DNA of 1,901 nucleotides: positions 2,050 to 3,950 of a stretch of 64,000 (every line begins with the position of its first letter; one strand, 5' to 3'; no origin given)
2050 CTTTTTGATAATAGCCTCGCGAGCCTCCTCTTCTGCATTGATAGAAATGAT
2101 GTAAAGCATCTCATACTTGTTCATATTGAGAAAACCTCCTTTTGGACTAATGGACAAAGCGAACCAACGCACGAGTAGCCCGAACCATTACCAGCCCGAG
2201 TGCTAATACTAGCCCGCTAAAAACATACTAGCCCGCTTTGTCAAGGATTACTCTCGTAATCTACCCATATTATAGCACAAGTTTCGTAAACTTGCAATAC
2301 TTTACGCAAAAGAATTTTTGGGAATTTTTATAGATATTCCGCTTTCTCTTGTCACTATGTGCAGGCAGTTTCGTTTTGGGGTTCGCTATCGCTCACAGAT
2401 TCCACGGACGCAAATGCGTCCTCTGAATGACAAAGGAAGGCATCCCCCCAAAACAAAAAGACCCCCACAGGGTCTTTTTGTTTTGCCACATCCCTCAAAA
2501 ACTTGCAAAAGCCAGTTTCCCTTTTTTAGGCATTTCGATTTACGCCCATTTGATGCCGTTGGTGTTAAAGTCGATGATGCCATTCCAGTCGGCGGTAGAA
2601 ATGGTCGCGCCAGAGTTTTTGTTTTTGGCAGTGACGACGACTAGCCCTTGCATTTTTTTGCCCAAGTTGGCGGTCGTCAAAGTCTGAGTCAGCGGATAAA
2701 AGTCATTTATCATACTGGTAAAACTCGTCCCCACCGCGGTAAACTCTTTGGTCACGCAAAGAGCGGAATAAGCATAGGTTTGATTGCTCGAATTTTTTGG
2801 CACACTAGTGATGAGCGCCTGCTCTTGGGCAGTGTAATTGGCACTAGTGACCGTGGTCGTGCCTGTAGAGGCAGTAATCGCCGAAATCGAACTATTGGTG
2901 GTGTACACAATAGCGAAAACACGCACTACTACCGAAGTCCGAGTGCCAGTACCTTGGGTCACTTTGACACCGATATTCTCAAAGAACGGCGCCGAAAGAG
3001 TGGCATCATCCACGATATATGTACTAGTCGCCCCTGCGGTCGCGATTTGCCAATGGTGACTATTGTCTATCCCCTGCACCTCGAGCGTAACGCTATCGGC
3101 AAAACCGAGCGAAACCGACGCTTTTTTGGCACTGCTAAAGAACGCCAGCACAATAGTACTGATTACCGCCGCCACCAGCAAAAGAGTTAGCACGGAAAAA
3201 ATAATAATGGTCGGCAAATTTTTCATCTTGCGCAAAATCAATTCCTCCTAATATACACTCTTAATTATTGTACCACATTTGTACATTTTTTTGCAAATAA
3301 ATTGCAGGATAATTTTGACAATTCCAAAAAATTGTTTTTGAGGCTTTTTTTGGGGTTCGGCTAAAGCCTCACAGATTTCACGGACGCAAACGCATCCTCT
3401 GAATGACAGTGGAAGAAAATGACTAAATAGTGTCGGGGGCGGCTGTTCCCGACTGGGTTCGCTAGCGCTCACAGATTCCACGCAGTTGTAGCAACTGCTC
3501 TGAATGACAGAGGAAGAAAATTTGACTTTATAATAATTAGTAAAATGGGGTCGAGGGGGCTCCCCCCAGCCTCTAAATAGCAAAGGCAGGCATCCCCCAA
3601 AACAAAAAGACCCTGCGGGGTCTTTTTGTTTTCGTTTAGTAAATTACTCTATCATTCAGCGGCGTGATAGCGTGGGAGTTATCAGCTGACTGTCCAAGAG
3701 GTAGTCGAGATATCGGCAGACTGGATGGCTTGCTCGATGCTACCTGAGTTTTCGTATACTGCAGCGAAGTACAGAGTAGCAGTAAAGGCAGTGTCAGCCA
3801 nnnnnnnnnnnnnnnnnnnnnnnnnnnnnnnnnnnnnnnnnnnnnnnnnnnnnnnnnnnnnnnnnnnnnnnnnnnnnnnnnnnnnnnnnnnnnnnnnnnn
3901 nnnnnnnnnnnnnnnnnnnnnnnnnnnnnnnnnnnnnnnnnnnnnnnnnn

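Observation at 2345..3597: Intergenic element with two covarying hairpins, three copies (A, B, C) inside and at the 3' edge of the fibre locus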

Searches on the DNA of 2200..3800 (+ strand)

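Call 4: search_rna_families(source=window, start=2200, end=3800, threshold=evalue, max_evalue=10, show_alignments=5)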
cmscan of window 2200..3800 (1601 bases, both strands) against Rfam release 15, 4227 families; matches with E-value up to 10: 8.
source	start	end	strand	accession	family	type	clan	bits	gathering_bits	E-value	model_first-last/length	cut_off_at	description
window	3514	3640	+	RF02502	Atu_C8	Gene; sRNA;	-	28.4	50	0.0039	1-122/122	no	Rhizobiales sRNA Atu_C8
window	3597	3633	+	RF04157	MIR9486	Gene; miRNA;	-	18.1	100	1.9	1-119/119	no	MIR9486 microRNA precursor family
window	2455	2486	+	RF00489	ctRNA_p42d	Gene; antisense;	-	17.7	50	1.5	1-46/46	no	ctRNA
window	3289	3309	+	RF02751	ES036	Gene; sRNA;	-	17.3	37.6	3.8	5-30/43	no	ES036 (CssrF) sRNA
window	3266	3373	-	RF00425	SNORA18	Gene; snRNA; snoRNA; HACA-box;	CL00038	17.2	70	6.3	1-132/132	no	Small nucleolar RNA SNORA18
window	2279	2444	+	RF02110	DLEU2_6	Gene; lncRNA;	-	15.9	60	5.7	1-135/135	no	Deleted in lymphocytic leukemia 2 conserved region 6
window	3532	3642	-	RF02158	NPPA-AS1_3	Gene; lncRNA;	-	14.3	55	3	1-108/108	no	NPPA antisense RNA 1 conserved region 3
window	3363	3409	+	RF01952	SOX2OT_exon2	Gene; lncRNA;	-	13.8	45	3.7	1-69/69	no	SOX2 overlapping transcript exon 2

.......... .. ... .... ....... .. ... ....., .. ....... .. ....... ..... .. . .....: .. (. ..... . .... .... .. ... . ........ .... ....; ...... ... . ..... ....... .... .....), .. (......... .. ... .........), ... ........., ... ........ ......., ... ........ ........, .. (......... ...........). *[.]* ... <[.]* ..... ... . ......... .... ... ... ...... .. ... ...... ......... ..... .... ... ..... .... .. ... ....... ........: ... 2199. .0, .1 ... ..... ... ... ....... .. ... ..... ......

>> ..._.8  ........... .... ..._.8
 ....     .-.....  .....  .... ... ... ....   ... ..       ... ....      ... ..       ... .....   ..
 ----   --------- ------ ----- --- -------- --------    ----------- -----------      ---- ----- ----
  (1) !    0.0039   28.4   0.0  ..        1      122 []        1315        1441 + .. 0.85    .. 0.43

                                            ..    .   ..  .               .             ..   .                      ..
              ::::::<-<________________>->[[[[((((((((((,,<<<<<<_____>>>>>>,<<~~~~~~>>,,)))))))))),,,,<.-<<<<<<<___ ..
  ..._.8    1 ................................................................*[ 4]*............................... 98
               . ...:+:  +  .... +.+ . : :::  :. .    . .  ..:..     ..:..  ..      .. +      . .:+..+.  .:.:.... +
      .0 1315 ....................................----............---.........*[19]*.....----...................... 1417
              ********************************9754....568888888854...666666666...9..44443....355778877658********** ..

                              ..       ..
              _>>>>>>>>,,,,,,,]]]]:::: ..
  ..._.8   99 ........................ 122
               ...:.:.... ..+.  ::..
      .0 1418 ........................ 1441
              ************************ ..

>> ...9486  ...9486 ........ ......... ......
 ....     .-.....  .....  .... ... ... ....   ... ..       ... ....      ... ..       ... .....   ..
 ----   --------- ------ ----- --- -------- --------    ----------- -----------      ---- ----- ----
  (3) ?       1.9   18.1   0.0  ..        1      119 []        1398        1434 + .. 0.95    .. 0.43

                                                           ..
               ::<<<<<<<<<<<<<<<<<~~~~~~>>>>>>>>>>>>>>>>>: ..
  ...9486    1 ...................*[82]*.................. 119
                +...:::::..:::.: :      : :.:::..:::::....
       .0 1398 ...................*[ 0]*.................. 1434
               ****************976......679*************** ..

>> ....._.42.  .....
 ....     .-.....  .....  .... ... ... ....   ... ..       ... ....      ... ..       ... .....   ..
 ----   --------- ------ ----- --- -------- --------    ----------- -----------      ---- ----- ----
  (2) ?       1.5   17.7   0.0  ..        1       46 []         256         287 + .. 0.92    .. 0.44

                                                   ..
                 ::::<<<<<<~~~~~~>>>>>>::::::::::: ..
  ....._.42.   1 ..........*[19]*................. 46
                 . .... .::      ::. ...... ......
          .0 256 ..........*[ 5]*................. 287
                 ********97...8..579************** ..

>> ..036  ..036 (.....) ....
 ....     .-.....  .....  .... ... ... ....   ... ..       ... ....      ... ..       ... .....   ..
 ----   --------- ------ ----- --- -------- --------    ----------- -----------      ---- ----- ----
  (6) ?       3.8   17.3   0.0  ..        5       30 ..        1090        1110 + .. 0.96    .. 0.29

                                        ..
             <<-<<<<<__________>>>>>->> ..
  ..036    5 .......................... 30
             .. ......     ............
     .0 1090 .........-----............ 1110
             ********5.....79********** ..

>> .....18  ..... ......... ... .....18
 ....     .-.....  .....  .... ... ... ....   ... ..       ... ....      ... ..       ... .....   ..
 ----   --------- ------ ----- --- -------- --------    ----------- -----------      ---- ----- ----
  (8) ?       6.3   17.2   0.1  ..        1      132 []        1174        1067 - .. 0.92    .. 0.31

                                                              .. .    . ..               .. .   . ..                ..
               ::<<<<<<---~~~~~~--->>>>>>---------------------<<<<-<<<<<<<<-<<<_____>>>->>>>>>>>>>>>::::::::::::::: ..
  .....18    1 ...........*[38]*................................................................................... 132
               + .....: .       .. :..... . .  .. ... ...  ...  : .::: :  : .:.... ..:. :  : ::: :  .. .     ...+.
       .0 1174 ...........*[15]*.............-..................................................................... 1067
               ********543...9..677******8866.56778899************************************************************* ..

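Call 46: build_rna_model(alignment_id=A2, structure=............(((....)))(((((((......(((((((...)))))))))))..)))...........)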
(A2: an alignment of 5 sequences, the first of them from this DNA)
Model R1 built from alignment A2 (5 sequences, 72 columns); structure: as given.
model positions 70; base pairs 16; branch points 1; effective number of sequences 2.45; information 0.804 bits per position. Calibrated on 0.2 Mb of random sequence (short: E-values are rough).
structure used (alignment columns):
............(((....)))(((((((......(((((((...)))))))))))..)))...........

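Call 47: search_with_rna_model(model_id=R1, source=window, filters=off, max_evalue=10, show_alignments=8)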
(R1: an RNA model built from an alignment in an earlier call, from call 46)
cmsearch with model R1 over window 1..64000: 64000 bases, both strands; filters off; matches with E-value up to 10: 13.
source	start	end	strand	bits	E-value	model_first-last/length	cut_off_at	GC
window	2373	2441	+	87.2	3.2e-22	1-70/70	no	0.52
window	3347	3417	+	84.5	1.8e-21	1-70/70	no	0.48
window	9041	9111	+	77.9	1.3e-19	1-70/70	no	0.52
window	3449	3518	+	77.9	1.3e-19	1-70/70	no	0.53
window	34649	34728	-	7.7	5.2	1-70/70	no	0.31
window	12151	12190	-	7.7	5.2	1-70/70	no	0.3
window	25996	26044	-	7.7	5.2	1-70/70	no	0.47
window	50547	50566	-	7.5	6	1-70/70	no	0.45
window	5729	5748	+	7.3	6.8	1-70/70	no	0.5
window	36437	36488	+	7.1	7.8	1-70/70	no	0.4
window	37610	37657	+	7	8.6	1-70/70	no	0.35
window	2664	2723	+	6.8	9.2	1-70/70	no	0.4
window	21212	21274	+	6.8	9.8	1-70/70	no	0.49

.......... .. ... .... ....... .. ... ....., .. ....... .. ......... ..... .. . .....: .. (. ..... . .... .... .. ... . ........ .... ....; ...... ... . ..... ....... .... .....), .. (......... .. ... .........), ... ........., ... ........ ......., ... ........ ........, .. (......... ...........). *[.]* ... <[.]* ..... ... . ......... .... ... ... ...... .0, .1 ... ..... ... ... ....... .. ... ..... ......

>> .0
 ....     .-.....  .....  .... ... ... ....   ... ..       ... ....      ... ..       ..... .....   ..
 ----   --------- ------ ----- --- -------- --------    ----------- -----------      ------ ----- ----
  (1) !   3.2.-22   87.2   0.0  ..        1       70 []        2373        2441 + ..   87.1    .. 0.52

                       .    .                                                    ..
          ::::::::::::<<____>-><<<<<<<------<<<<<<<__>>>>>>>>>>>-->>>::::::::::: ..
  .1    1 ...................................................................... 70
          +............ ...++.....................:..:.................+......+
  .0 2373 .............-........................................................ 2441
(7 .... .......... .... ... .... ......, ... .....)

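Call 48: search_with_rna_model(model_id=R1, sources=[L008, L009, L010, L011, L012, L013, L014, L015, L016, L017, L018, L019, L020, L021, L022, L023, L024, L025, L026], max_evalue=1, show_alignments=0)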
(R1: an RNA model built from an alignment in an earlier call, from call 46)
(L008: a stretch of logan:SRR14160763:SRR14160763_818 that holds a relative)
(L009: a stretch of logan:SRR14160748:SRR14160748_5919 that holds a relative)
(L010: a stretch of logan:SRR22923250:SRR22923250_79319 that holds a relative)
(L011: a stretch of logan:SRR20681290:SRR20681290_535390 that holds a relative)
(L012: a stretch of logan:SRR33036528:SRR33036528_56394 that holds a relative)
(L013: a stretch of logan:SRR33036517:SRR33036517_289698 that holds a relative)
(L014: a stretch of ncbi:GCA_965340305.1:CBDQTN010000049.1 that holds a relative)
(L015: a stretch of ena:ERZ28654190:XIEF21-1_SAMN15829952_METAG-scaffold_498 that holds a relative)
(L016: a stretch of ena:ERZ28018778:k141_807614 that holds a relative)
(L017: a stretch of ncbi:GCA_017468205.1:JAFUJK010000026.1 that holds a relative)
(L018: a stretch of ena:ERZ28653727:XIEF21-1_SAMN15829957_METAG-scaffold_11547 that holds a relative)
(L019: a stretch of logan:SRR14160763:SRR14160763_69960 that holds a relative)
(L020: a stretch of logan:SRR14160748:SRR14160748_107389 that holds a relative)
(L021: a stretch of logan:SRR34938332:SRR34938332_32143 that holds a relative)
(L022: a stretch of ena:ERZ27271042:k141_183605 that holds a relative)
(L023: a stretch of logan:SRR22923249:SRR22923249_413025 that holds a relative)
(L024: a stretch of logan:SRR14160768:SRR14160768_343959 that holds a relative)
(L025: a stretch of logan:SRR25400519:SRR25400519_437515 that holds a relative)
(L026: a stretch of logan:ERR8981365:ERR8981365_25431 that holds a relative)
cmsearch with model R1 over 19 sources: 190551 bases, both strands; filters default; matches with E-value up to 1: 15.
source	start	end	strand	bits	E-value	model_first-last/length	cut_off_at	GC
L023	20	90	-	88.8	3.4e-22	1-70/70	no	0.54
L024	20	90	-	88.8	3.4e-22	1-70/70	no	0.54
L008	968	1038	+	84.5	5.3e-21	1-70/70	no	0.48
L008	6662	6732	+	77.9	3.8e-19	1-70/70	no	0.52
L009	5603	5673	+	77.9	3.8e-19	1-70/70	no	0.52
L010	5514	5584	+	77.9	3.8e-19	1-70/70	no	0.52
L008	1070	1139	+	77.9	3.8e-19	1-70/70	no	0.53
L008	1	62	+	73.7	5.4e-18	8-70/70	5'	0.53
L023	1076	1127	-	48.5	6.1e-11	20-70/70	5'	0.54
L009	1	52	+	42.9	2.3e-09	20-70/70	5'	0.5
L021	1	47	-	42.7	2.5e-09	1-47/70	3'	0.51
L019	1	36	-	38.5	4e-08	1-37/70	3'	0.53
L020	1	36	-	38.5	4e-08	1-37/70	3'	0.53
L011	1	39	+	30.3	7.6e-06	33-70/70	5'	0.44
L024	1076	1114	-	27.1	5.9e-05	33-70/70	5'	0.54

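Call 72: search_with_rna_model(model_id=R1, sources=[window, L009, L021, L023, L028, L029, L030, L031, L032, L033, L034], max_evalue=0.001, make_alignment=true)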
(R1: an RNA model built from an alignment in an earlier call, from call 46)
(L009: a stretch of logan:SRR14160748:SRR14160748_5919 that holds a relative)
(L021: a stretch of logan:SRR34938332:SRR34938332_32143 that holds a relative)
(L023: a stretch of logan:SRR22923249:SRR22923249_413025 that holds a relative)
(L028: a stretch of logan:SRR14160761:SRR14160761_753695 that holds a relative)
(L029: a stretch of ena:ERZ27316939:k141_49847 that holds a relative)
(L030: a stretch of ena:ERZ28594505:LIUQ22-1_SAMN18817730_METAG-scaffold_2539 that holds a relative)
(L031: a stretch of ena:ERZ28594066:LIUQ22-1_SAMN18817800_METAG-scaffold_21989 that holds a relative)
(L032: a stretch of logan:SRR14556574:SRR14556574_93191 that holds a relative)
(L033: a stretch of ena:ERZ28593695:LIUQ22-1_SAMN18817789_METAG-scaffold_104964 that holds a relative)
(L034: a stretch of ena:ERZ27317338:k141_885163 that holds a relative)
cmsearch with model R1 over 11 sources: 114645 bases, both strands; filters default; matches with E-value up to 0.001: 11.
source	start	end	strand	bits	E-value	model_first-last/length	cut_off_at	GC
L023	20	90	-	88.8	2e-22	1-70/70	no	0.54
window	2373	2441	+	87.2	5.7e-22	1-70/70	no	0.52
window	3347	3417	+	84.5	3.2e-21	1-70/70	no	0.48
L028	1014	1084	-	84.5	3.2e-21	1-70/70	no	0.48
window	9041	9111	+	77.9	2.3e-19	1-70/70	no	0.52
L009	5603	5673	+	77.9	2.3e-19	1-70/70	no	0.52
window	3449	3518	+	77.9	2.3e-19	1-70/70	no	0.53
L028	913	982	-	77.9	2.3e-19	1-70/70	no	0.53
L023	1076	1127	-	48.5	3.6e-11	20-70/70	5'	0.54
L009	1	52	+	42.9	1.4e-09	20-70/70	5'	0.5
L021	1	47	-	42.7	1.5e-09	1-47/70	3'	0.51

Alignment A3: 11 matches aligned to the model, 72 columns, each read 5' to 3' on its own strand. Consensus structure (alignment columns), stored with it:
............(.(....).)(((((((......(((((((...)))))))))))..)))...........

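Call 81: search_dna_similar(query=window:2337-2445:+, collection=plasmids, mode=distant, max_evalue=1, max_rows=8)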
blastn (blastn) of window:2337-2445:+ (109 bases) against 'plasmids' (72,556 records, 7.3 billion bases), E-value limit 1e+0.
No match.

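Call 82: search_dna_similar(query=window:2337-2445:+, collection=phages, mode=distant, max_evalue=1, max_rows=8)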
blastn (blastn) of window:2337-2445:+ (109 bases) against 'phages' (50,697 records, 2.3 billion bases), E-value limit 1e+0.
No match.

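Call 85: search_with_rna_model(model_id=R1, source=L035, filters=off, max_evalue=1)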
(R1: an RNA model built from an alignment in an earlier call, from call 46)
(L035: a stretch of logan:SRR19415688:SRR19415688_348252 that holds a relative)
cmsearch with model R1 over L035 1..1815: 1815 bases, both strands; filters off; matches with E-value up to 1: 1.
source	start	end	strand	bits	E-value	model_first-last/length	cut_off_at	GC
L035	1709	1772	-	20.7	3.5e-05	1-70/70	no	0.41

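Call 87: build_rna_model(alignment_id=A4, structure=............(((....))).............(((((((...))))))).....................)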
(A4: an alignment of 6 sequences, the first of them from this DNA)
Model R2 built from alignment A4 (6 sequences, 73 columns); structure: as given.
model positions 70; base pairs 9; branch points 1; effective number of sequences 3.39; information 0.804 bits per position. Calibrated on 0.2 Mb of random sequence (short: E-values are rough).
structure used (alignment columns):
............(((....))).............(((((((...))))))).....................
